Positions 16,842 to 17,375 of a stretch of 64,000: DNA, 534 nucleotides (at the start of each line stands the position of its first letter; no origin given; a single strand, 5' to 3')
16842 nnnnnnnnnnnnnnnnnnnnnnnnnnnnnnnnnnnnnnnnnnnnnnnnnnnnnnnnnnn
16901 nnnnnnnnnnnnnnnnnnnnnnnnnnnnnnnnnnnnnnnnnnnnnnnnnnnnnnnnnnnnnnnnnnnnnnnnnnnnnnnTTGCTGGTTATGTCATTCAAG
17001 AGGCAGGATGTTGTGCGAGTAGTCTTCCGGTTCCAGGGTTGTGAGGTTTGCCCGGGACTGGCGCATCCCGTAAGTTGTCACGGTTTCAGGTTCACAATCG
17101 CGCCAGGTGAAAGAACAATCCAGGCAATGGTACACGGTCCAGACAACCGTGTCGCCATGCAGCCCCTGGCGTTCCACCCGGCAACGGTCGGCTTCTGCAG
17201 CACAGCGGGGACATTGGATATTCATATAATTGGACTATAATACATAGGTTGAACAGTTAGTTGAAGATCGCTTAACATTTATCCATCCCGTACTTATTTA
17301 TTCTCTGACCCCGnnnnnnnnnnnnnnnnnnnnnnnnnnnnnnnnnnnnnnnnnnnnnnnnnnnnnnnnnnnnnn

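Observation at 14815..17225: Orphan BsdD/VdcD-like zinc-ribbon gene heading an operon with an amidohydrolase instead of a UbiD decarboxylase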

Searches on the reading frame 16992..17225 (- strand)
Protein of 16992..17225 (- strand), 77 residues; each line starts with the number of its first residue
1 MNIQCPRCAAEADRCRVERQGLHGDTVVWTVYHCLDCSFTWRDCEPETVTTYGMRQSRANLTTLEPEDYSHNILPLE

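Call 3: search_protein_families(library=pfam, proteins=[window:16992-17225:-], max_evalue=0.01)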
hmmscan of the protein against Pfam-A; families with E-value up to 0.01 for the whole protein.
window:16992-17225:- (77 aa): 0 families

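Call 5: search_protein_families(library=ncbifam, proteins=[window:16992-17225:-], max_evalue=0.01)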
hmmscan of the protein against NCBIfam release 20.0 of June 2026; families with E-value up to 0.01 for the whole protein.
window:16992-17225:- (77 aa): 1 family
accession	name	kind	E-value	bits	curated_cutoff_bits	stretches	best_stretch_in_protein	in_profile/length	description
NF041205.1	VdcD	equivalog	2.5e-12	46.5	30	1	5-65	1-57/70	non-oxidative hydroxyarylic acid decarboxylases subunit D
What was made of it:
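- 16992..17225 (-): D1: a 77-aa VdcD/BsdD-family zinc-ribbon gene that has lost its cognate UbiD' partner. NCBIfam VdcD 46.5 bits against a cutoff of 30 (call 5).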

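Call 6: search_solved_structures(query=window:16992-17225:-, max_evalue=1, show_alignments=3)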
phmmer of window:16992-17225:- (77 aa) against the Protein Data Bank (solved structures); distinct sequences matched with E-value up to 1: 10.
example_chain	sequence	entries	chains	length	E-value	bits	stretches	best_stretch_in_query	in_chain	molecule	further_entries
7ae4_a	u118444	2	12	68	0.009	19.6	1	4-49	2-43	Protein ShdD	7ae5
7ae7_a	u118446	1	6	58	0.012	19.3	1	4-49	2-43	Protein ShdD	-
1qyp_A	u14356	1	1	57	0.1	16.3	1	3-44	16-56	RNA POLYMERASE II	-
3h0g_I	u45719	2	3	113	0.18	15.5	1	4-42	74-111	DNA-directed RNA polymerase II subunit RPB9 | RNA polymerase II subunit Rpb9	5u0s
8qsz_I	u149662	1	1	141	0.23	15.1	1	4-42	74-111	DNA-directed RNA polymerase II subunit RPB9,RBP9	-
9wey_N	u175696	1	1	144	0.89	13.3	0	30-67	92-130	Nanobody35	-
26xh_N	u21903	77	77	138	0.9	13.3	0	30-67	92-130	Nanobody35 | Camelid antibody VHH fragment | NANOBODY 35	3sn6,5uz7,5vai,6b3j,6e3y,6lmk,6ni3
7xp4_N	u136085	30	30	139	0.92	13.2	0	30-66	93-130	Nanobody 35 | Nanobody35 | Nb35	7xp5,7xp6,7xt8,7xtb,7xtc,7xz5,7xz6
8dcr_N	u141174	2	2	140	0.93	13.2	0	30-66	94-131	Nanobody 35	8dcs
27xk_N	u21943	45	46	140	0.93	13.2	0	30-66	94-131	Nanobody-35 | Nanobody 35 | Nanobody35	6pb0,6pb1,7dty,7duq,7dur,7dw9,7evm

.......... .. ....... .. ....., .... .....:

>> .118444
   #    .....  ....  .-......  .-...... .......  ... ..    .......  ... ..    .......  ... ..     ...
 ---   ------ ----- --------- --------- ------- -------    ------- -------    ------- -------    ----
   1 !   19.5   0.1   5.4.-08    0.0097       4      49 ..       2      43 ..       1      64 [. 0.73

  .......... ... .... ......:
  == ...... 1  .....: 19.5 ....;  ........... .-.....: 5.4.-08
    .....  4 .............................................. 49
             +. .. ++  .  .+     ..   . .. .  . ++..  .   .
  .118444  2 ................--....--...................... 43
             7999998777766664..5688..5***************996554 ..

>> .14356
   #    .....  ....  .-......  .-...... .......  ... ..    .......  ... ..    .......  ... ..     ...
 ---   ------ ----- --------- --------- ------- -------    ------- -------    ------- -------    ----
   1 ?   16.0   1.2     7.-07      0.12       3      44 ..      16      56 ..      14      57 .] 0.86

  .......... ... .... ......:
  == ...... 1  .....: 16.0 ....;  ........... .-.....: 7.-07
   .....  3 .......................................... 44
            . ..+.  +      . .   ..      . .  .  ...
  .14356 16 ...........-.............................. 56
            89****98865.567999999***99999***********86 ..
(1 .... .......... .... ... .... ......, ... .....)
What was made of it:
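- Checked: Its best solved-structure match is ShdD, 7ae4 chain a (call 6).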

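Call 9: find_homologous_proteins(query=window:16992-17225:-, max_evalue=0.001)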
Query window:16992-17225:- (77 aa): 2 proteins with E <= 0.001 among 2 candidates.
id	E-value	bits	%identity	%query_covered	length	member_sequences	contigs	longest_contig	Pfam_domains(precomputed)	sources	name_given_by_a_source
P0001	2.4e-47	176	97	100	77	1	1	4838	PF26358.1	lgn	-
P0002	1.9e-34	135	76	97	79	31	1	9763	PF26358.1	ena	-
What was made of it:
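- Tried and rejected: The word-indexed protein search with D1 gave only 2 hits (call 9).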

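Call 10: find_encoding_contigs(protein=P0001, flank=10000)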
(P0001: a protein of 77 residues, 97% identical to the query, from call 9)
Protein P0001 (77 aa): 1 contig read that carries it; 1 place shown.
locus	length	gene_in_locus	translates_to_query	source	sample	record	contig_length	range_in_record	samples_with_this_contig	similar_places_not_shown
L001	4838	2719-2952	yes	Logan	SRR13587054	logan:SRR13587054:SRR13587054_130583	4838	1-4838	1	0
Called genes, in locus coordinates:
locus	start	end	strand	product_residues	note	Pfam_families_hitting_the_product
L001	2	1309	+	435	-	?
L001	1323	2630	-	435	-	PF26233:NicX (faint)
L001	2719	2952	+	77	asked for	PF26358:EcdD_BsdD_detox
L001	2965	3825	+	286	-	PF09084:NMT1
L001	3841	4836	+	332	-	?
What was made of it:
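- On VdcD/BsdD/EcdD (D subunit of hydroxyarylic acid decarboxylases): PF26358 is precomputed on the 97%-identical P0001 (calls 9, 10).
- Checked: A 97%-identical protein carries a precomputed PF26358 EcdD_BsdD_detox hit (calls 9, 10).
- Family identity: VdcD HMM above cutoff (call 5), ShdD as best PDB match (call 6), PF26358 on a 97%-identical protein (calls 9, 10).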

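Call 11: find_encoding_contigs(protein=P0002, flank=10000)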
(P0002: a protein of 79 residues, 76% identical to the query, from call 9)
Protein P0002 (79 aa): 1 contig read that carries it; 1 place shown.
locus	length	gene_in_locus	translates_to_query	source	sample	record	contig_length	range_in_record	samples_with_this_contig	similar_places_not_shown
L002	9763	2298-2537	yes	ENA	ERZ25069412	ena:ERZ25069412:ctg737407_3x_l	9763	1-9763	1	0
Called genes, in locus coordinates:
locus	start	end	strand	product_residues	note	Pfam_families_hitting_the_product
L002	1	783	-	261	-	?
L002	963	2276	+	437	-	PF00440:TetR_N, PF13977:TetR_C_6 (faint), PF00440:TetR_N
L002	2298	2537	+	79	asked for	PF26358:EcdD_BsdD_detox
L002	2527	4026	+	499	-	PF20695:UbiD_N, PF01977:UbiD, PF20696:UbiD_C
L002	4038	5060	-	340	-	PF00355:Rieske, PF19112:VanA_C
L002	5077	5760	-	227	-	PF19112:VanA_C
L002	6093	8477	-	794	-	PF07715:Plug, PF00593:TonB_dep_Rec_b-barrel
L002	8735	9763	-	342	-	?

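Call 32: find_homologous_proteins(query=L002:2527-4023:+, max_evalue=1e-50)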
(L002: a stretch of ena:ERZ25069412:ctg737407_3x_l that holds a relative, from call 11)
Query L002:2527-4023:+ (499 aa): 864 proteins with E <= 1e-50 among 8000 candidates; the best 120 are listed.
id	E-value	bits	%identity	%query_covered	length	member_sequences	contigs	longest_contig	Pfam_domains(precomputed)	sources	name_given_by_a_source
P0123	0.0e+0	1137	100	100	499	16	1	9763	PF20696.3,PF01977.23,PF20695.3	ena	-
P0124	0.0e+0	1056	94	99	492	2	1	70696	PF20696.3,PF01977.23,PF20695.3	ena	-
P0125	0.0e+0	1035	94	97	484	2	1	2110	PF20696.3,PF01977.23,PF20695.3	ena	-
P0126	0.0e+0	1019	90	99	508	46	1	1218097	PF20696.3,PF01977.23,PF20695.3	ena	-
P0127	1.2e-296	1002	89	97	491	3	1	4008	PF20696.3,PF01977.23,PF20695.3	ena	-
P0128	4.2e-294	994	89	97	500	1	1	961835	PF20696.3,PF01977.23,PF20695.3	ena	-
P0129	1.2e-293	992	90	97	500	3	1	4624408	PF20696.3,PF01977.23,PF20695.3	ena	-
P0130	4.2e-292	987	89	97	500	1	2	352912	PF20696.3,PF01977.23,PF20695.3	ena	-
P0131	1.5e-291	985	88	97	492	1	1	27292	PF20696.3,PF01977.23,PF20695.3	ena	-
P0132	7.9e-290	980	88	97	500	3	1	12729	PF20696.3,PF01977.23,PF20695.3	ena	-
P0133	2.9e-288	974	88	97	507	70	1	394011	PF20696.3,PF01977.23,PF20695.3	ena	-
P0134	5.0e-288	974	87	97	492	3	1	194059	PF20696.3,PF01977.23,PF20695.3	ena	-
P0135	9.2e-288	973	88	97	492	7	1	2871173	PF20696.3,PF01977.23,PF20695.3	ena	-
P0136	3.4e-285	964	85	97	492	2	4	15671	PF20696.3,PF01977.23,PF20695.3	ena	-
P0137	7.3e-281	950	84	97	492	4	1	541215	PF20696.3,PF01977.23,PF20695.3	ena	-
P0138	1.7e-261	886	78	98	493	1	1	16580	PF20696.3,PF01977.23,PF20695.3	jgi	-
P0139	4.3e-259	878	77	97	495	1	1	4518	PF20696.3,PF01977.23,PF20695.3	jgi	jgi:vanillate/4-hydroxybenzoate decarboxylase subunit C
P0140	1.3e-253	860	77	96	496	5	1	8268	PF20696.3,PF01977.23,PF20695.3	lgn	-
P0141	1.7e-234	797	71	96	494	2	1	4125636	PF20696.3,PF01977.23,PF20695.3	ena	-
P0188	1.6e-219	748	89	75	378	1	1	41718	PF20696.3,PF01977.23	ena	-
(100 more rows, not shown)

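Call 33: find_encoding_contigs(protein=P0188, flank=10000, max_places=2)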
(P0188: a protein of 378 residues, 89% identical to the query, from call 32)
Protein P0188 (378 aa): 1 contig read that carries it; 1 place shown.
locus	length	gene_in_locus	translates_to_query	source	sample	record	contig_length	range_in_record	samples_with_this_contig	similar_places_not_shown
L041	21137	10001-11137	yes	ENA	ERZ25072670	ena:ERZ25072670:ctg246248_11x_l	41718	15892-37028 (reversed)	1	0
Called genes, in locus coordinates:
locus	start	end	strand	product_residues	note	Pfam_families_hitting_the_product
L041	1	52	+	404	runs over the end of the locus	PF13424:TPR_12 (faint), PF13181:TPR_8 (faint), PF13428:TPR_14 (faint), PF13431:TPR_17 (faint), PF13176:TPR_7 (faint), PF13432:TPR_16, PF00515:TPR_1 (weak), PF07719:TPR_2 (weak), +1 more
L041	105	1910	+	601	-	PF05960:DUF885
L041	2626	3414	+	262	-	-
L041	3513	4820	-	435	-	PF26233:NicX (faint)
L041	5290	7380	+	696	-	PF05378:Hydant_A_N, PF01968:Hydantoinase_A, PF19278:Hydant_A_C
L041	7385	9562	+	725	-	PF02538:Hydantoinase_B, PF08882:Acetone_carb_G (weak)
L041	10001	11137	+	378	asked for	PF01977:UbiD, PF20696:UbiD_C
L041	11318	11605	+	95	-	PF13560:HTH_31, PF01381:HTH_3 (weak)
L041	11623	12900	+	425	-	PF13657:Couple_hipA (faint), PF07804:HipA_C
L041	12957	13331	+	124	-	PF10049:DUF2283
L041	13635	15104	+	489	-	PF07715:Plug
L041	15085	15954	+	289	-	PF00593:TonB_dep_Rec_b-barrel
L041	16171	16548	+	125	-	PF12973:Cupin_7 (faint), PF02311:AraC_binding, PF07883:Cupin_2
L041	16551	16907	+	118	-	PF07746:LigA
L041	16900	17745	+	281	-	PF02900:LigB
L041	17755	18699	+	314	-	PF03069:FmdA_AmdA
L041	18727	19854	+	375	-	PF07690:MFS_1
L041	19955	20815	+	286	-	PF09084:NMT1 (weak)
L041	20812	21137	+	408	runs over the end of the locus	PF07690:MFS_1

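Call 34: find_encoding_contigs(protein=P0124, flank=10000, max_places=2)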
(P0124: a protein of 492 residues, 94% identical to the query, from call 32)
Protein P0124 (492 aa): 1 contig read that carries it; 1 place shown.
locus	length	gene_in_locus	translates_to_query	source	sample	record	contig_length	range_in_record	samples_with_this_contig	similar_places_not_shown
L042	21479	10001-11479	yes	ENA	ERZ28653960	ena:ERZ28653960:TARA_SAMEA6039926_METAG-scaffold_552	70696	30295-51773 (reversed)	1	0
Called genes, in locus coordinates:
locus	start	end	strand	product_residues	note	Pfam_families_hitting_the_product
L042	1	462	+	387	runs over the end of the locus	PF07690:MFS_1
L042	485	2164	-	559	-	PF00884:Sulfatase, PF01663:Phosphodiest (faint), PF16347:SGSH_C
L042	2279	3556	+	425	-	PF13191:AAA_16, PF13401:AAA_22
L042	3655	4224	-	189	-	PF02441:Flavoprotein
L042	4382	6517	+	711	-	PF04879:Molybdop_Fe4S4, PF00384:Molybdopterin, PF01568:Molydop_binding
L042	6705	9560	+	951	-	PF07715:Plug, PF00593:TonB_dep_Rec_b-barrel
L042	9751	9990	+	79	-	PF26358:EcdD_BsdD_detox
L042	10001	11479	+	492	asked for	PF20695:UbiD_N, PF01977:UbiD, PF20696:UbiD_C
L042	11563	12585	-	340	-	PF00355:Rieske, PF19112:VanA_C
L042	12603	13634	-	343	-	PF00355:Rieske, PF19112:VanA_C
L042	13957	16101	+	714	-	PF05378:Hydant_A_N, PF01968:Hydantoinase_A, PF19278:Hydant_A_C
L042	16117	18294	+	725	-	PF02538:Hydantoinase_B, PF08882:Acetone_carb_G (weak)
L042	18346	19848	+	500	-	PF20695:UbiD_N, PF01977:UbiD, PF20696:UbiD_C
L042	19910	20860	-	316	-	PF03069:FmdA_AmdA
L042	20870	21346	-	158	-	PF02900:LigB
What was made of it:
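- D1 lies directly before UbiD' in L002 and L042 (calls 11, 34).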

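Call 35: find_encoding_contigs(protein=P0129, flank=10000, max_places=2)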
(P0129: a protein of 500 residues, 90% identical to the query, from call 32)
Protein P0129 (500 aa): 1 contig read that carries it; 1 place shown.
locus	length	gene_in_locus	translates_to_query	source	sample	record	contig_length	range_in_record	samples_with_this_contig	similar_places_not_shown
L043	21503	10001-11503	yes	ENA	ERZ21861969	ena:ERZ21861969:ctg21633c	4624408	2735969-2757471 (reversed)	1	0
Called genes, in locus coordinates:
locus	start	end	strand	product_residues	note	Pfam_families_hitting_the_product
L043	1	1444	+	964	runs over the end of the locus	PF07715:Plug, PF00593:TonB_dep_Rec_b-barrel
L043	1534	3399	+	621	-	PF13432:TPR_16, PF14559:TPR_19, PF13424:TPR_12, PF13432:TPR_16, PF00515:TPR_1, PF13424:TPR_12, PF13432:TPR_16, PF13414:TPR_11, +22 more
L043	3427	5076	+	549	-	PF00515:TPR_1 (faint), PF07719:TPR_2 (faint), PF13174:TPR_6 (faint), PF13432:TPR_16, PF13424:TPR_12, PF14559:TPR_19, PF00685:Sulfotransfer_1, PF13469:Sulfotransfer_3, +8 more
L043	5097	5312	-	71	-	-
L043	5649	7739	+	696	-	PF05378:Hydant_A_N, PF01968:Hydantoinase_A, PF19278:Hydant_A_C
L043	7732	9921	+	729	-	PF02538:Hydantoinase_B, PF08882:Acetone_carb_G (weak)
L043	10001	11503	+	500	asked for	PF20695:UbiD_N, PF01977:UbiD, PF20696:UbiD_C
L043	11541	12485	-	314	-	PF03069:FmdA_AmdA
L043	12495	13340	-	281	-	PF02900:LigB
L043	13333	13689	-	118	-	PF07746:LigA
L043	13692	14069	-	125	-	PF02311:AraC_binding, PF07883:Cupin_2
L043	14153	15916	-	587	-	PF00884:Sulfatase, PF16347:SGSH_C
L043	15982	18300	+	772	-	PF07715:Plug, PF00593:TonB_dep_Rec_b-barrel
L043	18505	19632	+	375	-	PF00083:Sugar_tr, PF07690:MFS_1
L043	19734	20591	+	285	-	PF09084:NMT1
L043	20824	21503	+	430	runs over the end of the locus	PF07969:Amidohydro_3, PF01979:Amidohydro_1, PF07969:Amidohydro_3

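Call 51: find_related_loci(query=A6, collection=metagenome_contigs, flank=8000)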
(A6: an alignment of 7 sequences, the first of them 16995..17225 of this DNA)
Query A6 (77 aa) in metagenome_contigs; peptide patterns used: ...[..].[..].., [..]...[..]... (x = any residue, [..] = any of these).
125 stretches matched a pattern; 1 encode a relative of the query (tblastn E <= 1e-3); 1 distinct loci.
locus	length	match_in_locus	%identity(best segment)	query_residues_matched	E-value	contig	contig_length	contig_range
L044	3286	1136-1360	43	3-77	1e-19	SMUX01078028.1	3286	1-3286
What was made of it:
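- Tried and rejected: The metagenome scan with a D1 alignment returned a single locus, and it was D2-like (call 51).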
